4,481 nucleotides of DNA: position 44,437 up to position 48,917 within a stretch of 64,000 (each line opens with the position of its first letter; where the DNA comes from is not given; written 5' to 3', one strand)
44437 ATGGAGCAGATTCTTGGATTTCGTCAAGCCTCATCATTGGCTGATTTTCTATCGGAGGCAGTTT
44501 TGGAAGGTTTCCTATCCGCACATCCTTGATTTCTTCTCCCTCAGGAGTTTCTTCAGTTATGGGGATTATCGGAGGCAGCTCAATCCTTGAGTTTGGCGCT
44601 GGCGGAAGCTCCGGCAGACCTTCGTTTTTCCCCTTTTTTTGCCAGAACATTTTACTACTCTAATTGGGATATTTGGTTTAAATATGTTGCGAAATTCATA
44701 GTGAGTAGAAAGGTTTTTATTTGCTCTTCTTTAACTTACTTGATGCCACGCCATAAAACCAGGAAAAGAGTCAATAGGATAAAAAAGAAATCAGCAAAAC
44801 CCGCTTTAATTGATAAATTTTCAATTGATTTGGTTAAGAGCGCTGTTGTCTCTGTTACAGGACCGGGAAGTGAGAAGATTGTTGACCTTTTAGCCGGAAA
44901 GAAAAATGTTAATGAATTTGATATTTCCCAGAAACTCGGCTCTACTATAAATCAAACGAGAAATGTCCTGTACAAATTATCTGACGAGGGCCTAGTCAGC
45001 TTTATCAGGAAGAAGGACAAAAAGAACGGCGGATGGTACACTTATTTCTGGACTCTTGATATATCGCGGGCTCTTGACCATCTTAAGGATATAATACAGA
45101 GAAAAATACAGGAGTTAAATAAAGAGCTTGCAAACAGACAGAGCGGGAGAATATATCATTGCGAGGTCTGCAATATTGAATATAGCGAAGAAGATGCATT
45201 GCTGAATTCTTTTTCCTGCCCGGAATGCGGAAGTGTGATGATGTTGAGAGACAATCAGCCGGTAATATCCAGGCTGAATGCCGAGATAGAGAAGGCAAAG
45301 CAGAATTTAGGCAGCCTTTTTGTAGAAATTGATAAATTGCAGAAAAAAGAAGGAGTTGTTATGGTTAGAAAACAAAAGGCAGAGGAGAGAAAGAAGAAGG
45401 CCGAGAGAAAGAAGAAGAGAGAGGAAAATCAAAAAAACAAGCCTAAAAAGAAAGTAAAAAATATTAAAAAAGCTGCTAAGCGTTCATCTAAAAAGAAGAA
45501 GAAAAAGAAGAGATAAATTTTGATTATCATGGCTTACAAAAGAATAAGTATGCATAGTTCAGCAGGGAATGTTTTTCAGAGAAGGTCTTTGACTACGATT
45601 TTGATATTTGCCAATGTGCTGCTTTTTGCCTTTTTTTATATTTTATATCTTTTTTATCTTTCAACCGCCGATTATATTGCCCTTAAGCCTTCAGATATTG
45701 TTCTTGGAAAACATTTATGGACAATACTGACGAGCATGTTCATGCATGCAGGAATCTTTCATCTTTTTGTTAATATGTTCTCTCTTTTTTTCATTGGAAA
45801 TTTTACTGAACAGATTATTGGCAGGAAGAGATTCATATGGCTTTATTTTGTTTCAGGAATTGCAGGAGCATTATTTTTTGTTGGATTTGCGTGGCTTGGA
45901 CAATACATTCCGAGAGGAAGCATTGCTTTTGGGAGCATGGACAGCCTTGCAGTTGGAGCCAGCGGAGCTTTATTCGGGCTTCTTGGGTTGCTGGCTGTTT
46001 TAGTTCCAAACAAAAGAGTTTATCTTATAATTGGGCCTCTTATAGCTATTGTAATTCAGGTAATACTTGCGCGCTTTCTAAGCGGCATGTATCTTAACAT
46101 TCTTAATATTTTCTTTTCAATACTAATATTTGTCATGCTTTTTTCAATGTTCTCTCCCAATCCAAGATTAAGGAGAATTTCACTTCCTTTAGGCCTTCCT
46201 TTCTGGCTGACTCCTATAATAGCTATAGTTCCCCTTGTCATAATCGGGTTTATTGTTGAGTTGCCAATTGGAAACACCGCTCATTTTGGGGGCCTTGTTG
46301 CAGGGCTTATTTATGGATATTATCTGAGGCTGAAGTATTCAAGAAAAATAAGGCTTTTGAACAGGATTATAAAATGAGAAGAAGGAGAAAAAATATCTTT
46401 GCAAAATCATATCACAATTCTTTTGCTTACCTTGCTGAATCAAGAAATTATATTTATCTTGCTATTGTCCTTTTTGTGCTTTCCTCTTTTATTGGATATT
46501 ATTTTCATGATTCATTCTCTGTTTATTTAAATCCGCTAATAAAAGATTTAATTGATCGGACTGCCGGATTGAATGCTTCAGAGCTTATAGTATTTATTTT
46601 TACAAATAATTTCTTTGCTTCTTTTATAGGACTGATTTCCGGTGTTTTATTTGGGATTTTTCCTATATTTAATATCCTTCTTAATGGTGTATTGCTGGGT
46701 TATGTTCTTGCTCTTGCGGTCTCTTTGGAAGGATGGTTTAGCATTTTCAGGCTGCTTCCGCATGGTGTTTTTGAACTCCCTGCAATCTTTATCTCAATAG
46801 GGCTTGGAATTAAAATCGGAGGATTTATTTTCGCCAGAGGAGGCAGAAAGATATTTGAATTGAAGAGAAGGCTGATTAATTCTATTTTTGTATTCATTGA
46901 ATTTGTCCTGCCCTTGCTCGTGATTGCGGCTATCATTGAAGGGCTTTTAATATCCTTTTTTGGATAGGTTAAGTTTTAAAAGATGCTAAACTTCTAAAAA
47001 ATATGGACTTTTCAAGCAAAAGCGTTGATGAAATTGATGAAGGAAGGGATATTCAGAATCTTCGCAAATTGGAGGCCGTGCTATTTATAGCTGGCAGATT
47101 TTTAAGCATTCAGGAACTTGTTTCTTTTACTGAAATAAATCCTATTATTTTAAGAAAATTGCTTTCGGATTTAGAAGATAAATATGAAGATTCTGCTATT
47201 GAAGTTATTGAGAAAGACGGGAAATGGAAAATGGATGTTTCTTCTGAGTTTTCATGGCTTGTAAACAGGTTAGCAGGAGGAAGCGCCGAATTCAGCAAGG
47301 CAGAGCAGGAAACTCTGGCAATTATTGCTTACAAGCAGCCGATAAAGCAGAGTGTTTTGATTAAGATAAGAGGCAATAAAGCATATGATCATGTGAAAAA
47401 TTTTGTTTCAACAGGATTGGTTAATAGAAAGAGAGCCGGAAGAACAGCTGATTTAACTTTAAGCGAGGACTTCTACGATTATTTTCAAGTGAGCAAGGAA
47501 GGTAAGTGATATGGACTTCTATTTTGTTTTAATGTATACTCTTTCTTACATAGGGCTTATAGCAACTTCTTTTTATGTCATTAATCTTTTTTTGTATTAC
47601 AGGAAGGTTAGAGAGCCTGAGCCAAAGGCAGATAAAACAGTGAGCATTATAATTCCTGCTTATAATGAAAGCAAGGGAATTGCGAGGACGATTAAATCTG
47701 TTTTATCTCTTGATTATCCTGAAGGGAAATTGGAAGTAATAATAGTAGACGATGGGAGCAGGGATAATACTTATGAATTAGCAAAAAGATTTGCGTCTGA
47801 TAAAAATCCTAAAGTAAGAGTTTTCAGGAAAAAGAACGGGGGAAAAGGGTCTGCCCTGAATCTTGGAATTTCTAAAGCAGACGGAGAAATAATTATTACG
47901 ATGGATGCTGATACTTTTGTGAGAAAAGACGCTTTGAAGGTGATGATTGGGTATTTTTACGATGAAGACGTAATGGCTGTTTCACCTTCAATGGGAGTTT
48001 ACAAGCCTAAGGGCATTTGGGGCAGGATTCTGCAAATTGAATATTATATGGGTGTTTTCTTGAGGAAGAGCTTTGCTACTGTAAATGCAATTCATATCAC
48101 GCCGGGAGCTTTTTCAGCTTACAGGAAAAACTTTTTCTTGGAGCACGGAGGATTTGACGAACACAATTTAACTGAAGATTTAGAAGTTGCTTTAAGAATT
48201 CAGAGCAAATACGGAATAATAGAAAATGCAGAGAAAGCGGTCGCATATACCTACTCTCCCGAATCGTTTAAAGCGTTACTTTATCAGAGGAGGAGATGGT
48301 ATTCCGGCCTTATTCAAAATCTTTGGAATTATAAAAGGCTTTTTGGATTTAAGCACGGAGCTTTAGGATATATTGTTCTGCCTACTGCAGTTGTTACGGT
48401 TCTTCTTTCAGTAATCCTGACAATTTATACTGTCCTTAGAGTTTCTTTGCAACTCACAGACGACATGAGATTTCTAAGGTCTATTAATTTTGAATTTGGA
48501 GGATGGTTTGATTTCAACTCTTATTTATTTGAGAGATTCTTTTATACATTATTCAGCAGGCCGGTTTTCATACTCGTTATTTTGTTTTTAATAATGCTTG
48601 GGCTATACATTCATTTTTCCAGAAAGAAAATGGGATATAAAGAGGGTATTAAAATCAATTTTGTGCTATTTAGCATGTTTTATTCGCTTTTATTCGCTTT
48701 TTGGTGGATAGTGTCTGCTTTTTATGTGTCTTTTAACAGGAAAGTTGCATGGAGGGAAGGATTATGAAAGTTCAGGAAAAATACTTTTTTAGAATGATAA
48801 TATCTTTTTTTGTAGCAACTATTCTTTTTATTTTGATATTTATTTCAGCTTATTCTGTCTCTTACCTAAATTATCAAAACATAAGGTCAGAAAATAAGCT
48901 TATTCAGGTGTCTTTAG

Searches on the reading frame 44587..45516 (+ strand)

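Call 39: search_protein_families(library=pfam, proteins=[window:44587-45516:+], max_evalue=0.001)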
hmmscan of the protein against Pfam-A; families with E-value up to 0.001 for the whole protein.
window:44587-45516:+ (309 aa): 1 family
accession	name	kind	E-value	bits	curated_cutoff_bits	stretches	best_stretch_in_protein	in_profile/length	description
PF02002.24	TFIIE_alpha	-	4.9e-15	55.7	22.9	1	82-182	2-101/105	TFIIE alpha subunit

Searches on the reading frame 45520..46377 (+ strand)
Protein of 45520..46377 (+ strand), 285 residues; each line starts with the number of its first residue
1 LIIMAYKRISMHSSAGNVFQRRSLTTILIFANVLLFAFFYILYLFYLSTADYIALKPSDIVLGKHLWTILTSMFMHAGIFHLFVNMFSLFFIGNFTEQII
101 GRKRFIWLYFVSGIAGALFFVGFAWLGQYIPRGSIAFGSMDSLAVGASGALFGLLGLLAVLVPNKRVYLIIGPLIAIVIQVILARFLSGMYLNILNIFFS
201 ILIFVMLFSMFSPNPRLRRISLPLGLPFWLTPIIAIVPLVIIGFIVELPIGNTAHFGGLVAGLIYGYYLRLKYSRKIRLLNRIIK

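Call 39: search_protein_families(library=pfam, proteins=[window:45520-46377:+], max_evalue=0.001)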
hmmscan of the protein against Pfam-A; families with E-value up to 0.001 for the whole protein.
window:45520-46377:+ (285 aa): 2 families
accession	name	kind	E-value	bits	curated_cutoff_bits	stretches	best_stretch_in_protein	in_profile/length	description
PF01694.28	Rhomboid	-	4.2e-30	105.3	22.6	2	65-189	3-114/143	Rhomboid domain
PF08551.15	DUF1751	-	1.5e-05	26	22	1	65-131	7-73/99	Eukaryotic integral membrane protein (DUF1751)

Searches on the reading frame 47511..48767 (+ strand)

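Call 14: search_protein_families(library=pfam, proteins=[window:47511-48767:+], max_evalue=0.001)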
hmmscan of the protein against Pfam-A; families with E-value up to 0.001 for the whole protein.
window:47511-48767:+ (418 aa): 6 families
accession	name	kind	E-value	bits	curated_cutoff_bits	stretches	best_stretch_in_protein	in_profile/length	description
PF00535.33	Glycos_transf_2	-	9.6e-40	136.7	23.3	1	45-209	1-164/168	Glycosyl transferase family 2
PF13641.12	Glyco_tranf_2_3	-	8.3e-24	85.3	27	1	44-266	3-230/230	Glycosyltransferase like family 2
PF03142.21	Chitin_synth_2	-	8.5e-18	64.7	27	2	119-205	196-285/527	Chitin synthase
PF13632.12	Glyco_trans_2_3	-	4.4e-17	63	27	1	127-353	1-183/198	Glycosyl transferase family group 2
PF10111.15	Glyco_tranf_2_2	-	4.7e-15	56.3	27.3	1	45-270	1-238/276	Glycosyltransferase like family 2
PF13506.12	Glyco_transf_21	-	9.2e-12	45.2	21.7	1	112-263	18-172/174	Glycosyl transferase family 21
